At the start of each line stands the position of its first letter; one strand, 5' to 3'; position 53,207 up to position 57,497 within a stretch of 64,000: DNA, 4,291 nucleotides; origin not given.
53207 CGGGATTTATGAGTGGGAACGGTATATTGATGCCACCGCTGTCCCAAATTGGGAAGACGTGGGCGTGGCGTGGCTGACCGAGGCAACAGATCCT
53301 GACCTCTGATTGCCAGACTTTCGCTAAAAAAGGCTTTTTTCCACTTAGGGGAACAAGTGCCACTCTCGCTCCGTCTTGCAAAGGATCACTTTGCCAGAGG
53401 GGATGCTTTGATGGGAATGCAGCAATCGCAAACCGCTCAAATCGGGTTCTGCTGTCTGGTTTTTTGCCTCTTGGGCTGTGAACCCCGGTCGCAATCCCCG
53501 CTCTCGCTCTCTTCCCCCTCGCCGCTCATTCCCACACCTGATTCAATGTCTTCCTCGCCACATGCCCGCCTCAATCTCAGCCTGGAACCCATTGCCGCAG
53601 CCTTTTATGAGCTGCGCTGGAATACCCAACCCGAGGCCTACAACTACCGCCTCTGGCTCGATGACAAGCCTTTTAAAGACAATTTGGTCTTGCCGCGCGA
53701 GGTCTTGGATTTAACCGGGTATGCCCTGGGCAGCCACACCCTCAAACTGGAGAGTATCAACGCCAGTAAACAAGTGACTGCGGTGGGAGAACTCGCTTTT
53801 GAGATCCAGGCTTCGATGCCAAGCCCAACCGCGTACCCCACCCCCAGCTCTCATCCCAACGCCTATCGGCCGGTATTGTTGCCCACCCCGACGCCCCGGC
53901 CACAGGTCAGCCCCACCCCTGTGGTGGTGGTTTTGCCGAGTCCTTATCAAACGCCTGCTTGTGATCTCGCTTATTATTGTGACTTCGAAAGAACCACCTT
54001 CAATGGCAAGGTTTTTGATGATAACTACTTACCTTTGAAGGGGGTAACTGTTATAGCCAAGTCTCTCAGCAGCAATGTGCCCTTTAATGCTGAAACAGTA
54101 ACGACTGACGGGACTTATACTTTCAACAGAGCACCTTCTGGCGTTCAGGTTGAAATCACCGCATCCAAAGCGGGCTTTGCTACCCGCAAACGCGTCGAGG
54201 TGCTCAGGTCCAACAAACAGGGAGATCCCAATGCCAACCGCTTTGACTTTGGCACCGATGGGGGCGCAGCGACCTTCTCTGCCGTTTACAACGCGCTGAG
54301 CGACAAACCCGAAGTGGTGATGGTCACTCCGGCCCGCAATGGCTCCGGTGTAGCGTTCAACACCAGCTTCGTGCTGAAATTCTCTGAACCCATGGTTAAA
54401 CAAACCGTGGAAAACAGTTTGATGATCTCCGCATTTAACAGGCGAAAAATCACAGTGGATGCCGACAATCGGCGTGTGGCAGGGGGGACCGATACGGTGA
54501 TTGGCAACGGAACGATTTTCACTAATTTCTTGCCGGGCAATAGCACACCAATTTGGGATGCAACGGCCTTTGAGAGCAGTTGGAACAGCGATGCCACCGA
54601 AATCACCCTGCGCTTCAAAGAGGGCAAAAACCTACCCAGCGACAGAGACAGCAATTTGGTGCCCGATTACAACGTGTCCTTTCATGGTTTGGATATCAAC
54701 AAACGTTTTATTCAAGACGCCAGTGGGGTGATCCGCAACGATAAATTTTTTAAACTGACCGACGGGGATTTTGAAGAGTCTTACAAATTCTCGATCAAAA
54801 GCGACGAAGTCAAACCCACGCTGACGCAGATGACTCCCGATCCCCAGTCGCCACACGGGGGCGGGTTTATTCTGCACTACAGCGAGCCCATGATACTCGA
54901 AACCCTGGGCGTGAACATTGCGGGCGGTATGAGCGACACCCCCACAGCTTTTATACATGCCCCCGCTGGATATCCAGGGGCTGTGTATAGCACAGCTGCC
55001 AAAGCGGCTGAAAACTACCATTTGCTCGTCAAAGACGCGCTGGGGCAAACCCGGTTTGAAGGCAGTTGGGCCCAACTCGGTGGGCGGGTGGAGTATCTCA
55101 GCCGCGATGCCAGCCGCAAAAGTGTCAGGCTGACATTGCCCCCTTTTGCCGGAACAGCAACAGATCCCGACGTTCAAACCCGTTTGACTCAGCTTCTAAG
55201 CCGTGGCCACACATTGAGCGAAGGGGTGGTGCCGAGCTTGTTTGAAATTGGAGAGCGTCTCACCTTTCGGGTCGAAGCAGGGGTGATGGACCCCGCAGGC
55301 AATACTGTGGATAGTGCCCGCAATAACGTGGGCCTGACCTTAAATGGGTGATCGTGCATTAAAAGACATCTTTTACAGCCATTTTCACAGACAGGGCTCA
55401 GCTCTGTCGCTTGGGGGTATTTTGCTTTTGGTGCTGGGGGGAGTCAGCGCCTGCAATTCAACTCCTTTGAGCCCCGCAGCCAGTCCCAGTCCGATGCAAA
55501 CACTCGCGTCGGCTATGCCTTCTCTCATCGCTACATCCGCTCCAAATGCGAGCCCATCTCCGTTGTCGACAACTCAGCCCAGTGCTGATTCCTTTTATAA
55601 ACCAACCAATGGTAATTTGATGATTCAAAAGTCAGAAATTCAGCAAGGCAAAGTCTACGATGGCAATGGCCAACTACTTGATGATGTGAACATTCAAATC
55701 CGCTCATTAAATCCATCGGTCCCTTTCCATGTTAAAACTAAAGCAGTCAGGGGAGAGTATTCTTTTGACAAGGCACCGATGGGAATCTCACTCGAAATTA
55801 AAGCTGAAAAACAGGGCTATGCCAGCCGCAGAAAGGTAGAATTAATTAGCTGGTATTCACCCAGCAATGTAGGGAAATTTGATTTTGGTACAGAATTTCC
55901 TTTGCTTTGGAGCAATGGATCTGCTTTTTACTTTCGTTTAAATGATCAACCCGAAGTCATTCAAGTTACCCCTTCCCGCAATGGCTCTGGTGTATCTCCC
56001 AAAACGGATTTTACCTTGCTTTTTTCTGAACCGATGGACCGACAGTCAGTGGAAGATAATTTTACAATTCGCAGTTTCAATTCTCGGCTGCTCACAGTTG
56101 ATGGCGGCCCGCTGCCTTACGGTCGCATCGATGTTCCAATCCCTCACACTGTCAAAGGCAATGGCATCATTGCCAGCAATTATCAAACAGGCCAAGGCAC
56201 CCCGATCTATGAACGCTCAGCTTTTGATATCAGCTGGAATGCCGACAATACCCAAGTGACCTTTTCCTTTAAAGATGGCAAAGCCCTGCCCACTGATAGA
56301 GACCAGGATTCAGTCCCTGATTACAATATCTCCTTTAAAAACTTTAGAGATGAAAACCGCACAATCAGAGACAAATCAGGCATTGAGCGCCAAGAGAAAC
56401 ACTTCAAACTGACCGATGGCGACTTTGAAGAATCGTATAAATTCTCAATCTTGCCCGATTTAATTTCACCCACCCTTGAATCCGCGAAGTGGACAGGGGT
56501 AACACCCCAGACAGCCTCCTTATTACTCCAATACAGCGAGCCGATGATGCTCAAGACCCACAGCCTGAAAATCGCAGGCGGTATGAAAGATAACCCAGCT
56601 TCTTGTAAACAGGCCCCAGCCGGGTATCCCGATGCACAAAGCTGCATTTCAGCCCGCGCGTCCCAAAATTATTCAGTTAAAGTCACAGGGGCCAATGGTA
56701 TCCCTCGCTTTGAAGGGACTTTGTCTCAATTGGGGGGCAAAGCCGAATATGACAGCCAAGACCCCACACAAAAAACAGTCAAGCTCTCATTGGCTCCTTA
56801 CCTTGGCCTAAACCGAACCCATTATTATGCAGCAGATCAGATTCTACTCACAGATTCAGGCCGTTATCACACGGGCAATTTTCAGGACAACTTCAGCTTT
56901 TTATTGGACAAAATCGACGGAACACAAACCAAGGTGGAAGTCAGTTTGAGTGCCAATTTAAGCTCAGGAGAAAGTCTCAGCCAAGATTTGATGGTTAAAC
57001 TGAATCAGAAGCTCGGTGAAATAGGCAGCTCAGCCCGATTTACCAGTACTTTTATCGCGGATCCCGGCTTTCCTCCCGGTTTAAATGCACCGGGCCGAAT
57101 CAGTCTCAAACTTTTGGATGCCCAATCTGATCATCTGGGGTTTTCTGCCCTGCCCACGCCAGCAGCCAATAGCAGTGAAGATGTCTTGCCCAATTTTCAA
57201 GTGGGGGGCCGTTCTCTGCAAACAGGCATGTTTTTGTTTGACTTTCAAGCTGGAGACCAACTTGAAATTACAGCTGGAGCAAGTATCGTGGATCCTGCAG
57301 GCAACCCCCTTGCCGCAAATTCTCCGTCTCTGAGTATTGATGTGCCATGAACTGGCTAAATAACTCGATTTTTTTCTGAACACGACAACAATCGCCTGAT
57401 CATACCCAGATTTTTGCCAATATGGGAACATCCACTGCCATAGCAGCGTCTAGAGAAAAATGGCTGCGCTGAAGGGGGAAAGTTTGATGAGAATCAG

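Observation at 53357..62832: Translationally coupled array of five paralogous lipoproteins (A-B-A'-B'-A'') sharing a conserved C-terminal domain of unknown family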

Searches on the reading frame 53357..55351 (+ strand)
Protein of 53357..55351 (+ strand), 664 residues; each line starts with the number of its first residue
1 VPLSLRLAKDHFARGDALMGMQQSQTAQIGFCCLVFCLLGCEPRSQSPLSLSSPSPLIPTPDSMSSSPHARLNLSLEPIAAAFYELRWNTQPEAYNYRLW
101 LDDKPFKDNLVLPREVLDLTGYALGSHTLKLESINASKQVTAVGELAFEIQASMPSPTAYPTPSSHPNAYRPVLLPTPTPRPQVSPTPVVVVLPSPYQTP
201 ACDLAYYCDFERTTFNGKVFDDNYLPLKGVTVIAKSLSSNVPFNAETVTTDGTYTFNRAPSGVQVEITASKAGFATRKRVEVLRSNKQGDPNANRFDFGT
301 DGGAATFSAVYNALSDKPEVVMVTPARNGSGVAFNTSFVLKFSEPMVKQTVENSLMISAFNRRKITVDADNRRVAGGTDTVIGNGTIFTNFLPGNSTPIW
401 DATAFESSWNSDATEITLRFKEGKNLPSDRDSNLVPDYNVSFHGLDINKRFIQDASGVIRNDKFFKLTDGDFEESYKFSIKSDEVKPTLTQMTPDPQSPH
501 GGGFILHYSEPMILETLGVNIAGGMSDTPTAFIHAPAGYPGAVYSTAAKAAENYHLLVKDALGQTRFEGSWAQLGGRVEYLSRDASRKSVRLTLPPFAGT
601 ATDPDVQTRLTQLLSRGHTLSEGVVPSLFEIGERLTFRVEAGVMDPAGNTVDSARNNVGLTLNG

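Call 3: search_protein_families(library=pfam, proteins=[window:53357-55351:+], max_evalue=1)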
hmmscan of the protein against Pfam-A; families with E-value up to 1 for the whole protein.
window:53357-55351:+ (664 aa): 2 families
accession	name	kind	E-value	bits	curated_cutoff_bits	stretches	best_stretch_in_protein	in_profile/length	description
PF13620.12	CarboxypepD_reg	-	1.5e-06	28.9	32.3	1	215-282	2-69/82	Carboxypeptidase regulatory-like domain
PF13205.12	Big_5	-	7.8e-06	27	23.6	1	317-371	4-62/105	Bacterial Ig-like domain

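Call 7: search_protein_families(library=ncbifam, proteins=[window:53357-55351:+], max_evalue=0.1)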
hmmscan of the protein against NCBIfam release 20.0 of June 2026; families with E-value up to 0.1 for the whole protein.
window:53357-55351:+ (664 aa): 1 family
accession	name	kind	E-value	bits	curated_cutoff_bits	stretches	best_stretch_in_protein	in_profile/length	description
TIGR00087.1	surE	equivalog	0.094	12.1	135.1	0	305-350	14-60/252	5'/3'-nucleotidase SurE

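Call 11: search_solved_structures(query=A1, max_evalue=1, show_alignments=2)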
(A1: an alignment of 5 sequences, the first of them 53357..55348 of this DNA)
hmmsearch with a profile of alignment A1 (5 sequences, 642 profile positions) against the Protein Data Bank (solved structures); distinct sequences matched with E-value up to 1: 0.

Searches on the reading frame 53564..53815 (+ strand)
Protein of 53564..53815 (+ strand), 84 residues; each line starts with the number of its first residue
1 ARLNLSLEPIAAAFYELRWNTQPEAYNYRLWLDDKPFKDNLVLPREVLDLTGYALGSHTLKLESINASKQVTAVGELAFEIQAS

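Call 42: search_protein_families(library=pfam, proteins=[window:53564-53815:+], max_evalue=10)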
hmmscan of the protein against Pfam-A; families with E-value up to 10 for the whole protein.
seq(84 aa): 1 family
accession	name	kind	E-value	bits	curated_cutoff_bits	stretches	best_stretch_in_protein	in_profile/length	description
PF22433.2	MtxA_IG-like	-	0.064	13.6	26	1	10-38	9-37/83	Magnetotaxis protein MtxA, Immunoglobulin-like domain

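Call 66: search_solved_structures(query=A4, max_evalue=10, show_alignments=2)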
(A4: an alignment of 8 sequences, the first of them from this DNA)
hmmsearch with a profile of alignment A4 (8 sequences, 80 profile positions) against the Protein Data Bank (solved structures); distinct sequences matched with E-value up to 10: 5.
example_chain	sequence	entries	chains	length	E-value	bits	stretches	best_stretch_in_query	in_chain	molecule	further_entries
4dib_A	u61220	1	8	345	0.23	14.7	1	30-74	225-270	Glyceraldehyde 3-phosphate dehydrogenase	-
3mpc_A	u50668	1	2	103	0.61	13.3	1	5-27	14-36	Fn3-like protein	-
7jgt_A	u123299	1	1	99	0.66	13.2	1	10-30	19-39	Fibronectin type-III domain-containing protein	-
5fre_A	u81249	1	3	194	0.97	12.7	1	21-47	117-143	EXO-ALPHA-SIALIDASE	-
5fra_A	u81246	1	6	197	0.99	12.6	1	21-47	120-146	SIALIDASE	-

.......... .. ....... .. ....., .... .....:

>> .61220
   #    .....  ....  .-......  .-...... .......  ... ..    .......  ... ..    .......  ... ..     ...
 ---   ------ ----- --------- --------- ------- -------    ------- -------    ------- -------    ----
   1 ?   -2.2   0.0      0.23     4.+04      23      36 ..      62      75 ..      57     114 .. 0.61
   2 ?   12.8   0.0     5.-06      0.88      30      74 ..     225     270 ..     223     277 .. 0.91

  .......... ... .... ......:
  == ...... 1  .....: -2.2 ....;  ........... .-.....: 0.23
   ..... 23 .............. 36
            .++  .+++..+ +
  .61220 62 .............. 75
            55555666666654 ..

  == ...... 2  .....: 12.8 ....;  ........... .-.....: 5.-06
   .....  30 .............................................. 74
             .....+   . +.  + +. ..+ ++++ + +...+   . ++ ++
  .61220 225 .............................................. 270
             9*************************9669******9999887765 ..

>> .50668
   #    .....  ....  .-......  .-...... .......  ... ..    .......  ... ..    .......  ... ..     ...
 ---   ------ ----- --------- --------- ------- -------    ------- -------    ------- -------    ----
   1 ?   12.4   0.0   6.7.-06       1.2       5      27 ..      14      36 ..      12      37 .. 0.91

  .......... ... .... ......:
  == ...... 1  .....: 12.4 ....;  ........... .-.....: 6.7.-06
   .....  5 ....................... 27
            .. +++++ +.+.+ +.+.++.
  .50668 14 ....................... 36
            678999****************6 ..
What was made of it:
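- On Fibronectin type III (FN3) domain (claimed for the A-type extra segment): A profile against PDB gives Fn3-like proteins only at E 0.6-0.7 (call 66).
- Checked: The best PDB profile hits are E 0.6 to Fn3-like proteins, which is not significant (call 66).
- Tried and rejected: Pfam and a PDB profile search on the FN3-like unit were not significant (calls 42, 66).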

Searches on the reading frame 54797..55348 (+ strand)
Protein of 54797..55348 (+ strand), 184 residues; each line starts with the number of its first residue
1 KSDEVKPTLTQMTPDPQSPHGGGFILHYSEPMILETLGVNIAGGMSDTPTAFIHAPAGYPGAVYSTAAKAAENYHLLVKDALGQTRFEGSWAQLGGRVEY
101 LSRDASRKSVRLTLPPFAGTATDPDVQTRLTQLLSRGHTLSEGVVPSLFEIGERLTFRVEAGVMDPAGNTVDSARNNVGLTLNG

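Call 37: search_protein_families(library=pfam, proteins=[window:54797-55348:+], max_evalue=10)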
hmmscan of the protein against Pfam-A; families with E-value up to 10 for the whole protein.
seq(184 aa): 1 family
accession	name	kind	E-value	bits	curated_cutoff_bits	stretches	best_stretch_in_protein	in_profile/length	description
PF20857.2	Pgp3_helical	-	0.24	11.7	27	1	32-48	8-24/39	Immunodominant antigen Pgp3, helical domain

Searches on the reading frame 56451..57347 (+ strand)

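Call 37: search_protein_families(library=pfam, proteins=[window:56451-57347:+], max_evalue=10)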
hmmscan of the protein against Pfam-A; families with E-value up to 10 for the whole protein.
seq(299 aa): 1 family
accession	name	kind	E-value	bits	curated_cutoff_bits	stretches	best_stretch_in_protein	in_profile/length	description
PF09081.16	AMT4_dom_C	-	0.2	12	27.6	1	143-174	28-59/64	Glucan 1,4-alpha-maltotetraohydrolase, domain C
